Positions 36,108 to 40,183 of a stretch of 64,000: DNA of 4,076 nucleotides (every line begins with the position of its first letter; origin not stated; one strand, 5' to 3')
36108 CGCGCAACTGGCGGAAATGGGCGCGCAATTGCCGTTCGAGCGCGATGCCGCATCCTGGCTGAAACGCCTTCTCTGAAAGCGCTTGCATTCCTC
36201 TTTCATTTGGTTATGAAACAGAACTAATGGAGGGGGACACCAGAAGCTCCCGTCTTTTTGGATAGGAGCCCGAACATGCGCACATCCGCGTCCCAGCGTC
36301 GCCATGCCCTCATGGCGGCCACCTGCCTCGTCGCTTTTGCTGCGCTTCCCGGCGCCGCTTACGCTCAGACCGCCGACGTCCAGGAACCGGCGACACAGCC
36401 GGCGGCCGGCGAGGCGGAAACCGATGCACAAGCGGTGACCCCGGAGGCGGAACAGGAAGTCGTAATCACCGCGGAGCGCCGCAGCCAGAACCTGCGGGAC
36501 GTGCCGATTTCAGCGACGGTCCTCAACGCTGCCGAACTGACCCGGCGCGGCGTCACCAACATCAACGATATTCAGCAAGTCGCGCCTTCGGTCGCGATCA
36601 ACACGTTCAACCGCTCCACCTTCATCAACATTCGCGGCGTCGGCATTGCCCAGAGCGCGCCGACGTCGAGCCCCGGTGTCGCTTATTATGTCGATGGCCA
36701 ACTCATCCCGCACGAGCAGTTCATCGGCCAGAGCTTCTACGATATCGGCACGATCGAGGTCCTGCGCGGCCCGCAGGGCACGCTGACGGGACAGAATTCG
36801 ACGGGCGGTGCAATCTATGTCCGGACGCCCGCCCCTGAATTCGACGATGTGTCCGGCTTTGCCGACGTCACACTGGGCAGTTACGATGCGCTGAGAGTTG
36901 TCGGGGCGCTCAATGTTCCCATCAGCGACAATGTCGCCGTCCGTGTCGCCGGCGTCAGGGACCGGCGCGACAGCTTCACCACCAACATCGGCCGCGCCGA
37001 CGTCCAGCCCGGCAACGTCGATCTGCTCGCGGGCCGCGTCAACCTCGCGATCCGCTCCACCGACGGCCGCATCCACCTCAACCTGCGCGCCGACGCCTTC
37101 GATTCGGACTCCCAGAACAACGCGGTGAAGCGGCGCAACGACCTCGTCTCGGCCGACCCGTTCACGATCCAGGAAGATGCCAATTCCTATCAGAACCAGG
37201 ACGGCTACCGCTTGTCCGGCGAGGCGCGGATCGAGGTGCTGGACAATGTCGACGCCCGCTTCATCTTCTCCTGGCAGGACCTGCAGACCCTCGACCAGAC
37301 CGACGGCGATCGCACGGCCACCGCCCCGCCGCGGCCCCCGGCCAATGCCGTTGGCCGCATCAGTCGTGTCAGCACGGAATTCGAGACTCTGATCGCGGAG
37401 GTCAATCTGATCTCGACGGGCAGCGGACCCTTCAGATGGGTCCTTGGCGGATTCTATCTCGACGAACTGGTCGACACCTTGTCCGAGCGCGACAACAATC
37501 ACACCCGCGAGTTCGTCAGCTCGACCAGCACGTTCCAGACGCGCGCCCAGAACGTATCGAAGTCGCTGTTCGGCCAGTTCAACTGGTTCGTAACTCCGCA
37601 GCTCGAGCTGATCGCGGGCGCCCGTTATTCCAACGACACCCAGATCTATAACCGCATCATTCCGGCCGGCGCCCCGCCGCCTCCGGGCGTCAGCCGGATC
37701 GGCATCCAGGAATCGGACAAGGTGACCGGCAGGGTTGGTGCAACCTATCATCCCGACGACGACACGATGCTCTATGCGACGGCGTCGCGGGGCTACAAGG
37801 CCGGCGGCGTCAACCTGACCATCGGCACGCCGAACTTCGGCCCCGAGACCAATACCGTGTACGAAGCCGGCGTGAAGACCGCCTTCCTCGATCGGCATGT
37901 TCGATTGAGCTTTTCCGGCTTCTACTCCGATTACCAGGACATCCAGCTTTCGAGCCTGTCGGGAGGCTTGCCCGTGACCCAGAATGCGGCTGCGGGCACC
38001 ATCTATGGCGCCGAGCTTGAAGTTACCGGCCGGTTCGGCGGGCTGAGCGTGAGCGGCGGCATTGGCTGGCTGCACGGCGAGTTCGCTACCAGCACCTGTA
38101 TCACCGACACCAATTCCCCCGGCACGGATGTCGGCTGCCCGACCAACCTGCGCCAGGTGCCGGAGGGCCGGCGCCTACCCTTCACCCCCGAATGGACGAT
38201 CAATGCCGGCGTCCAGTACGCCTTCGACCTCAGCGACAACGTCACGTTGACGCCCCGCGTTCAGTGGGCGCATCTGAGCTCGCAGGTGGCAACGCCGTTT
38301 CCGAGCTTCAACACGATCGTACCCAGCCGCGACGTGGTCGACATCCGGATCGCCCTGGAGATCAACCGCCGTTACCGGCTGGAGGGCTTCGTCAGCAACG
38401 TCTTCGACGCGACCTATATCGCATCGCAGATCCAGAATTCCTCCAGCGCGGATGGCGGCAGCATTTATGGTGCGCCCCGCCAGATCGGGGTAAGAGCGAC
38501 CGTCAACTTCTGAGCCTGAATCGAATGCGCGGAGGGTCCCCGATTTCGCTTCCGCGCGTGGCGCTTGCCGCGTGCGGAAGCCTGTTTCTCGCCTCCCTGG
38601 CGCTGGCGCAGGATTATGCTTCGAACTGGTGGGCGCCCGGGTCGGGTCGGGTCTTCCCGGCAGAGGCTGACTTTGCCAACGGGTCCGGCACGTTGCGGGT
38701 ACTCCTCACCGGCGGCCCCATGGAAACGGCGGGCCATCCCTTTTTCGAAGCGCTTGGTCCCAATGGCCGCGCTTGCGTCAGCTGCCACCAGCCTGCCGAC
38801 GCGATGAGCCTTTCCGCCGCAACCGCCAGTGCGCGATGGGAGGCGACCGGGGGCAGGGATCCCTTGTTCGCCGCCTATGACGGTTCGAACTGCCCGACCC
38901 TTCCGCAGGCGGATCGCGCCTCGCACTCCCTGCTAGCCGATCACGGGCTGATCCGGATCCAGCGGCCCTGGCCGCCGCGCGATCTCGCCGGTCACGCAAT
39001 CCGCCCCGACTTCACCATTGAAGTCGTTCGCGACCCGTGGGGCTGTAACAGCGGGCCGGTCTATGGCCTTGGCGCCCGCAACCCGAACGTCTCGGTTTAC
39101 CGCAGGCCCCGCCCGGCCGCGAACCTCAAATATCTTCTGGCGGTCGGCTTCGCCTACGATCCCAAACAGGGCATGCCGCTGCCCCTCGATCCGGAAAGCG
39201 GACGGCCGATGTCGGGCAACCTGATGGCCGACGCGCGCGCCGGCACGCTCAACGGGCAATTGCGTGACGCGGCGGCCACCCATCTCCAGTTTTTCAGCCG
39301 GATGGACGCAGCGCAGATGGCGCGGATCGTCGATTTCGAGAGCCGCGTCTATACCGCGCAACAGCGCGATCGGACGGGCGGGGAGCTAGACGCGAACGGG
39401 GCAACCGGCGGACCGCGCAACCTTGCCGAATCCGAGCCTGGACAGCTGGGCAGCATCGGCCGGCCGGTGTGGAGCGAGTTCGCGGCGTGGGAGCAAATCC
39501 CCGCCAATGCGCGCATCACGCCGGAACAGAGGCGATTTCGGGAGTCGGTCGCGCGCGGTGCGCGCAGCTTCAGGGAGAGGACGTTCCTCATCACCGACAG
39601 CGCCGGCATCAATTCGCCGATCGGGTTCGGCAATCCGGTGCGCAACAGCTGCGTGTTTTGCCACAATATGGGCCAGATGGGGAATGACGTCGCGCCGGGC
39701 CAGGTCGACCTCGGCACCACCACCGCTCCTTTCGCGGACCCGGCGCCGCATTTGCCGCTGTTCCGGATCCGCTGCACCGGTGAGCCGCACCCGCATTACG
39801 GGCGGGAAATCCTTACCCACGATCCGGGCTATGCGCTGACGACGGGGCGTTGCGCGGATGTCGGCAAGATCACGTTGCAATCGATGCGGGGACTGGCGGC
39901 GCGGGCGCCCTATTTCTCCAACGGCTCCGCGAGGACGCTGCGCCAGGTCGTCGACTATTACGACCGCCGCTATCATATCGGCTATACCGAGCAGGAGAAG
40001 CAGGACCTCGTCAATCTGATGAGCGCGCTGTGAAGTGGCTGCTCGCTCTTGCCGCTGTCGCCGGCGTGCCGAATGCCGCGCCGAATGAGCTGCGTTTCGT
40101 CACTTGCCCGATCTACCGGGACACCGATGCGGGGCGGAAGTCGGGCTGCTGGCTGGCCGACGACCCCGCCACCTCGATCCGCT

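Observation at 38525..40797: Di-heme MauG/bCcP-like protein coupled to a four-Cys OmpA-like partner behind a TonB receptor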

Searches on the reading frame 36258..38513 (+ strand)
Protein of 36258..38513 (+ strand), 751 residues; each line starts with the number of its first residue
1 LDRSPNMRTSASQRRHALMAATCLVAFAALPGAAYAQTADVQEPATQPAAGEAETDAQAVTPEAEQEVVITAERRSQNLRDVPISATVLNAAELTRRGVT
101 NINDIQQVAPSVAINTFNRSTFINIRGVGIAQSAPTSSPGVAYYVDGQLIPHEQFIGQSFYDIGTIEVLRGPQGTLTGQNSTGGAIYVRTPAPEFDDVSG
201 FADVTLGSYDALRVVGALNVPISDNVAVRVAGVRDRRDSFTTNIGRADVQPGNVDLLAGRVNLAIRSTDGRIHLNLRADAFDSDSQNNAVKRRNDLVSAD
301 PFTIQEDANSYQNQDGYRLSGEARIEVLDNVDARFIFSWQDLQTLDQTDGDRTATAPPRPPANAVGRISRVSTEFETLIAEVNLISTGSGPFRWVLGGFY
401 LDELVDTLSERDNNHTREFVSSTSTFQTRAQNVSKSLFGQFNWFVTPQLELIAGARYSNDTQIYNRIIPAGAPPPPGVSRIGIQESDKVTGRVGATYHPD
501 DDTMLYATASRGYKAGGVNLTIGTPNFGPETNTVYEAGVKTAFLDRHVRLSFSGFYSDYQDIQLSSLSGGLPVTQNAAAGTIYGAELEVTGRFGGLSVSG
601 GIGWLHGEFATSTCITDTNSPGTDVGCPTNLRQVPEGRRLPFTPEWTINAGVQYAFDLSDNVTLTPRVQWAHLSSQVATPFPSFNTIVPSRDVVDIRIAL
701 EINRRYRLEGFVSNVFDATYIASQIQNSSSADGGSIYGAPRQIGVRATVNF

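Call 7: search_protein_families(library=pfam, proteins=[window:36258-38513:+], max_evalue=0.01)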
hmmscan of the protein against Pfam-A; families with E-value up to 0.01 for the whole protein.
window:36258-38513:+ (751 aa): 2 families
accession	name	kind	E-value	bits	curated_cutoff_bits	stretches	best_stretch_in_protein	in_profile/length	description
PF00593.30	TonB_dep_Rec_b-barrel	-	8.5e-45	154.8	27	1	267-715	10-436/436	TonB dependent receptor-like, beta-barrel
PF07715.20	Plug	-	2.3e-14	54.2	23.9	1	79-185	2-107/107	TonB-dependent Receptor Plug Domain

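Call 8: search_protein_families(library=ncbifam, proteins=[window:36258-38513:+], max_evalue=0.01)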
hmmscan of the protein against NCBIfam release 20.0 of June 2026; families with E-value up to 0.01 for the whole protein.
window:36258-38513:+ (751 aa): 22 families
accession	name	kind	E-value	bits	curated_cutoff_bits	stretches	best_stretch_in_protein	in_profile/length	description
TIGR01783.1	TonB-siderophor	subfamily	4.1e-43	148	223.5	2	81-614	1-535/649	TonB-dependent siderophore receptor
TIGR01785.1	TonB-hemin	subfamily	1.1e-25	90.2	316.85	2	409-728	342-662/677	TonB-dependent heme/hemoglobin receptor family protein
TIGR01786.1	TonB-hemlactrns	subfamily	1e-21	77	323.75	2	340-749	295-717/719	TonB-dependent hemoglobin/transferrin/lactoferrin family receptor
NF010010.0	PRK13483.1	equivalog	1.3e-13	49.8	927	2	49-190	17-162/660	ligand-gated channel protein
NF053590.1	TonB_dep_TOL0244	equivalog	6e-12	45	645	2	67-193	12-142/604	TOL_0244 family TonB-dependent receptor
NF007447.0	PRK10003.1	equivalog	7.6e-12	44.3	666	2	414-751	431-727/727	ferric-rhodotorulic acid/ferric-coprogen receptor FhuE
NF007349.0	PRK09840.1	equivalog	4.3e-11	41.5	686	1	12-253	9-232/760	catecholate siderophore receptor Fiu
NF010038.0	PRK13513.1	equivalog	2.3e-09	36.4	942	1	56-190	26-164/659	ligand-gated channel protein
NF049960.1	siderphRecptFauA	equivalog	2.4e-09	36.2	900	1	22-242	14-234/727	TonB-dependent alcaligin siderophore receptor FauA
NF007465.0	PRK10044.1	equivalog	3.4e-08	32.2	803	1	10-188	5-184/726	ferrichrome porin FhuA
NF007478.2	PRK10064.1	equivalog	1.5e-07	30.1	745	1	63-189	28-156/663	catecholate siderophore receptor CirA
TIGR04056.1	OMP_RagA_SusC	subfamily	4.1e-07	28.7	368.25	1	496-591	623-721/981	SusC/RagA family TonB-linked outer membrane protein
NF010012.0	PRK13486.1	equivalog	4.7e-07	28.5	924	1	418-564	369-506/696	TonB-dependent receptor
NF010048.1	PRK13524.1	subfamily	5.3e-07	28.5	493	0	379-738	376-730/744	FepA family TonB-dependent siderophore receptor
NF010011.0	PRK13484.1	equivalog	2.9e-06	25.8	1197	1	62-190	27-158/682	IreA family TonB-dependent siderophore receptor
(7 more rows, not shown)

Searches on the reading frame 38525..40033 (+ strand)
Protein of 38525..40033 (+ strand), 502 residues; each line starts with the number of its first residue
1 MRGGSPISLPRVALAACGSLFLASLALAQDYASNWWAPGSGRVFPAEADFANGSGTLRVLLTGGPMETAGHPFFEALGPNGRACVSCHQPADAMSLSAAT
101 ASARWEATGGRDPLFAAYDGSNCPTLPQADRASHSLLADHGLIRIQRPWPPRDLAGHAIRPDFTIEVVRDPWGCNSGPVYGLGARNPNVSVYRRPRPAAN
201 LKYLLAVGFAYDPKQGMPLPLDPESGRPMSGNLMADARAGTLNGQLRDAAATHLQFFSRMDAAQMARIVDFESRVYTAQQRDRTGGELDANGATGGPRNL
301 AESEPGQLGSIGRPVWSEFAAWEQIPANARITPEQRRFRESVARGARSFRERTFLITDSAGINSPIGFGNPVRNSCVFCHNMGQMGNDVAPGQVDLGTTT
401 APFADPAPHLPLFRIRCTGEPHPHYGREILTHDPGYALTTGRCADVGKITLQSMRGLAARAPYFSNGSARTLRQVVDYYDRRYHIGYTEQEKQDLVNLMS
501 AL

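Call 7: search_protein_families(library=pfam, proteins=[window:38525-40033:+], max_evalue=0.01)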
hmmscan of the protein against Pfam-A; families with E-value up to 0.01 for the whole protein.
window:38525-40033:+ (502 aa): 1 family
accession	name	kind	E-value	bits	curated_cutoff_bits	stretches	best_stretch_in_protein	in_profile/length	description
PF21419.2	RoxA-like_Cyt-c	-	0.0064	16.5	26.7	0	455-481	8-34/39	RoxA-like, cytochrome c-like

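Call 8: search_protein_families(library=ncbifam, proteins=[window:38525-40033:+], max_evalue=0.01)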
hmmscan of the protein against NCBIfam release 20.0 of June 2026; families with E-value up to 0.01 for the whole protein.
window:38525-40033:+ (502 aa): 1 family
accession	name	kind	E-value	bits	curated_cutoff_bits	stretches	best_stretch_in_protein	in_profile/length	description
TIGR04039.1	MXAN_0977_Heme2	hypoth_equivalog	1.4e-07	30.9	362.85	1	429-481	225-277/336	MbnH family di-heme enzyme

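Call 35: predict_structure(alignment_id=A2)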
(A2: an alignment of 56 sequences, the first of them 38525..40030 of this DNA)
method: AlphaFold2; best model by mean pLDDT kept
length: 502 residues; sequences in the alignment: 56
mean_pLDDT: 73.8   pTM: 0.78
mean pLDDT of the five models: 73.8, 73.5, 71.5, 70.9, 69.6
residues with pLDDT >= 90: 163; 70-90: 160; 50-70: 76; < 50: 103
segments of 3 or more residues with pLDDT < 50: 1-30, 207-216, 230-239, 353-398, 400-402, 450-452
pLDDT, mean of each block of 10 residues (from residue 1): 38 41 42 81 93 89 95 86 89 87 93 89 94 93 88 82 95 92 93 80 54 50 56 44 64 59 86 89 93 88 66 71 91 96 85 42 31 37 36 43 66 92 81 80 71 55 73 81 79 90 84
secondary structure, 60 per line:
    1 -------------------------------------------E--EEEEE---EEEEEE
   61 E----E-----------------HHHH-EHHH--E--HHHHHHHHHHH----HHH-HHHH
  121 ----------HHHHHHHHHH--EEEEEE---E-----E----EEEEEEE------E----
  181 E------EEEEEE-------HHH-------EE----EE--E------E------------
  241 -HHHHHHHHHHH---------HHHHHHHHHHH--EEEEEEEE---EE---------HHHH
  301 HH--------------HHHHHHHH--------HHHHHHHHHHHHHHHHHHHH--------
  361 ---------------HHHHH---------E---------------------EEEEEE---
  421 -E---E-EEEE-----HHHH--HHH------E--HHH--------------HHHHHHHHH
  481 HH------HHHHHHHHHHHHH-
elements in order: E47-51 E55-61 H84-87 H98-108 H117-120 H131-140 E143-148 E163-169 E188-193 H242-252 H262-272 E275-282 H297-302 H317-324 H333-352 H376-380 E412-417 E428-431 H437-440 H472-482 H489-501

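Call 38: fold_search(model_id=the predicted structure, library=pdb)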
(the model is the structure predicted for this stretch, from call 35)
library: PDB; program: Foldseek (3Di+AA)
matches with E <= 10: 21; with E <= 0.001: 0
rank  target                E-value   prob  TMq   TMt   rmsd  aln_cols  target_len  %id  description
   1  3o5c_B                5.9e-02  0.33  0.16  0.24  17.6       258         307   13  Cytochrome c Peroxidase BccP of Shewanella oneidensis (released 2011-08-03)
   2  3o5c_A                1.5e-01  0.23  0.16  0.25  17.6       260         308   15  Cytochrome c Peroxidase BccP of Shewanella oneidensis (released 2011-08-03)
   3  6qkn_B                3.2e-01  0.47  0.16  0.24   8.9       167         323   16  Structure of the azide-inhibited form of cytochrome c peroxidase from obligate human pathogenic bacterium Neisseria go (released 2020-02-19)
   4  1iqc_A                3.7e-01  0.66  0.13  0.20   2.6        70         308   24  Crystal structure of Di-Heme Peroxidase from Nitrosomonas europaea (released 2002-01-23)
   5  3hq9_A                8.1e-01  0.57  0.10  0.15   1.9        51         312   24  CcpA from G. sulfurreducens, S134P variant (released 2009-09-22)
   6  8cq2_A                8.1e-01  0.01  0.05  0.02  25.6       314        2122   12  Photorhabdus luminescens TcdA1 prepore-to-pore intermediate, C16S, C20S, C870S, T1279C mutant (released 2024-03-13)
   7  2c1v_A                1.0e+00  0.33  0.10  0.14   3.3        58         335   21  CRYSTAL STRUCTURE OF THE DI-HAEM CYTOCHROME C PEROXIDASE FROM PARACOCCUS PANTOTROPHUS - Mixed VALENCE FORM (released 2006-01-13)
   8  3hq8_A                1.2e+00  0.44  0.10  0.15   1.9        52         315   23  CcpA from G. sulfurreducens S134P/V135K variant (released 2009-09-22)
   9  9gs9_B                2.9e+00  0.01  0.04  0.05  16.3        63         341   10  Tn7016 PseCAST QCascade (released 2024-10-16)
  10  9gs9_F                4.4e+00  0.01  0.04  0.05  16.6        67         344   10  Tn7016 PseCAST QCascade (released 2024-10-16)
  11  4c3s                  6.0e+00  0.02  0.04  0.04   5.5        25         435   16  Structure of a propionaldehyde dehydrogenase from the Clostridium phytofermentans fucose utilisation bacterial microcomp (released 2013-09-11)
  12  9gs9_E                6.0e+00  0.01  0.04  0.05  16.4        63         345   10  Tn7016 PseCAST QCascade (released 2024-10-16)
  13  5dbv                  7.2e+00  0.02  0.04  0.04   5.5        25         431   16  Structure of a C269A mutant of propionaldehyde dehydrogenase from the Clostridium phytofermentans fucose utilisation bac (released 2016-03-16)
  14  4dm0_A                7.2e+00  0.01  0.06  0.06  13.1       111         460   14  TN5 transposase: 20MER OUTSIDE END 2 MN complex (released 2012-02-22)
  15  9gs9_C                7.2e+00  0.00  0.04  0.05  16.3        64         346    9  Tn7016 PseCAST QCascade (released 2024-10-16)
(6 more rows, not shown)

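Call 39: search_solved_structures(query=A2, max_evalue=10, show_alignments=4)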
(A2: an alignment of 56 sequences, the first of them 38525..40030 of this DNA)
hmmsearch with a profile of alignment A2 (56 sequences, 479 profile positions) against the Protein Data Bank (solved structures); distinct sequences matched with E-value up to 10: 14.
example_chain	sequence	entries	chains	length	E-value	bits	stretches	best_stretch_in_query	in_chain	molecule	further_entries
6e1c_A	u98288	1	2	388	0.0065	18.1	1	416-457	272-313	Di-heme enzyme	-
4y5r_A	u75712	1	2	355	0.05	15.2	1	421-458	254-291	Methylamine utilization protein MauG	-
3rn1_A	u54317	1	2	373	0.051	15.1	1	422-458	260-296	Methylamine utilization protein MauG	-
3rn0_A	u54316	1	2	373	0.051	15.1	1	422-458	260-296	Methylamine utilization protein MauG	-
3sjl_A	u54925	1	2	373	0.052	15.1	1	422-458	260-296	Methylamine utilization protein mauG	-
3sle_A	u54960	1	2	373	0.052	15.1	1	422-458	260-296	Methylamine utilization protein MauG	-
3svw_A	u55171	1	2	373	0.052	15.1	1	422-458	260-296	Methylamine utilization protein MauG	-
4l1q_A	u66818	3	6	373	0.053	15.1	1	422-458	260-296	Methylamine utilization protein MauG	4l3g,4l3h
3rlm_A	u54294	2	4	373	0.053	15.1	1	422-458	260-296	Methylamine utilization protein MauG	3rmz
4o1q_A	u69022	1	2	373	0.053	15.1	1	422-458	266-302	Methylamine utilization protein MauG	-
3l4m_A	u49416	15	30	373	0.053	15.1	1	422-458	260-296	Methylamine utilization protein mauG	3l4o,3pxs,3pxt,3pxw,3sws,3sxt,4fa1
3o5c_A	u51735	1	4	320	0.12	13.9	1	416-479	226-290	Cytochrome c551 peroxidase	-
3orv_A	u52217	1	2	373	0.42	12.1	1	422-458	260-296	Methylamine utilization protein mauG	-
9km2_A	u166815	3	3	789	0.52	11.8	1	38-103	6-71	Transporter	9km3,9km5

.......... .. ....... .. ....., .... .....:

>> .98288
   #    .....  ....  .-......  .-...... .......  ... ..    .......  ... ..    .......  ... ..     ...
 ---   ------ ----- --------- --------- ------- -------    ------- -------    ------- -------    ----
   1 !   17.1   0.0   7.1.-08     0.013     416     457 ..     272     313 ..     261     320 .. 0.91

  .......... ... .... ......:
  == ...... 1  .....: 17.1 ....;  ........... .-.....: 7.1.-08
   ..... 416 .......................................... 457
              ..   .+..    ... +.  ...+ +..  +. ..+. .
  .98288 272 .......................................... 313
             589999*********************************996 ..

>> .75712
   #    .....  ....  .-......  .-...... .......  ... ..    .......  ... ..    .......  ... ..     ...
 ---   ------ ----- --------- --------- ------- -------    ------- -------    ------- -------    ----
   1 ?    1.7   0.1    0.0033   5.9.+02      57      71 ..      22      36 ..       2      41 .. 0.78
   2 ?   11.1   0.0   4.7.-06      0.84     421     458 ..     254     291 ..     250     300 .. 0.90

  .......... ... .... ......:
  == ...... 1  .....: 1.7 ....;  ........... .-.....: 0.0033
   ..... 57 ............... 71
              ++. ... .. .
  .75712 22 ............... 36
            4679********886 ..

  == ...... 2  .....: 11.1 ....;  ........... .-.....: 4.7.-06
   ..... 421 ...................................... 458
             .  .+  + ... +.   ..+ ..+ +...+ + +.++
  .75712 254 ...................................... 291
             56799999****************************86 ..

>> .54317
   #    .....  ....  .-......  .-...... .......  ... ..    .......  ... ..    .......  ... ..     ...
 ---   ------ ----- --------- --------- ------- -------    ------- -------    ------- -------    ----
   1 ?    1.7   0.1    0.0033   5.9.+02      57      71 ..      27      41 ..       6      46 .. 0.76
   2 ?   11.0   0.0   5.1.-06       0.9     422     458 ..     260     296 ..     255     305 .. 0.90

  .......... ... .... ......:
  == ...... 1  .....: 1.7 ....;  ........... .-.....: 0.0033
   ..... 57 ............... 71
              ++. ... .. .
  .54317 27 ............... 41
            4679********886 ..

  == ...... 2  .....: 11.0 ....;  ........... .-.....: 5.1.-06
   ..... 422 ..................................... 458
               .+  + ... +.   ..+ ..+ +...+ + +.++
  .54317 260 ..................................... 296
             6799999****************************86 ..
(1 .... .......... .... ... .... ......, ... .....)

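Call 54: search_protein_families(library=pfam, proteins=[window:38612-40030:+], max_evalue=10)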
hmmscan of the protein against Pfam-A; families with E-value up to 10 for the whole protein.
window:38612-40030:+ (473 aa): 8 families
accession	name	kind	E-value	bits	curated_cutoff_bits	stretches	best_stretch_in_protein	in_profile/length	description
PF21419.2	RoxA-like_Cyt-c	-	0.0058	16.6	26.7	1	426-452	8-34/39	RoxA-like, cytochrome c-like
PF13442.11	Cytochrome_CBB3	-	0.0085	16.8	27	1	344-361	11-28/68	Cytochrome C oxidase, cbb3-type, subunit III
PF21342.2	SoxA-TsdA_cyt-c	-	0.0086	16.5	27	1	45-72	7-33/88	SoxA/TsdA, cytochrome c domain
PF03150.19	CCP_MauG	-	0.041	14.9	25.6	1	51-74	20-43/149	Di-haem cytochrome c peroxidase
PF09699.15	Paired_CXXCH_1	-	0.073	13.2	20.6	1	53-63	7-17/41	Doubled CXXCH motif (Paired_CXXCH_1)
PF20858.2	Pgp3_N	-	0.13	12.8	27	1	345-375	12-44/68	Immunodominant antigen Pgp3, N-terminal domain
PF22113.1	Mtrc-MtrF_II-IV_dom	-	0.14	12.1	30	0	51-67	119-135/176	Outer membrane cytochrome MtrC/MtrF-like, domains II/IV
PF00034.26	Cytochrom_C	-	1.2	10.9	21.3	0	54-67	11-24/90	Cytochrome c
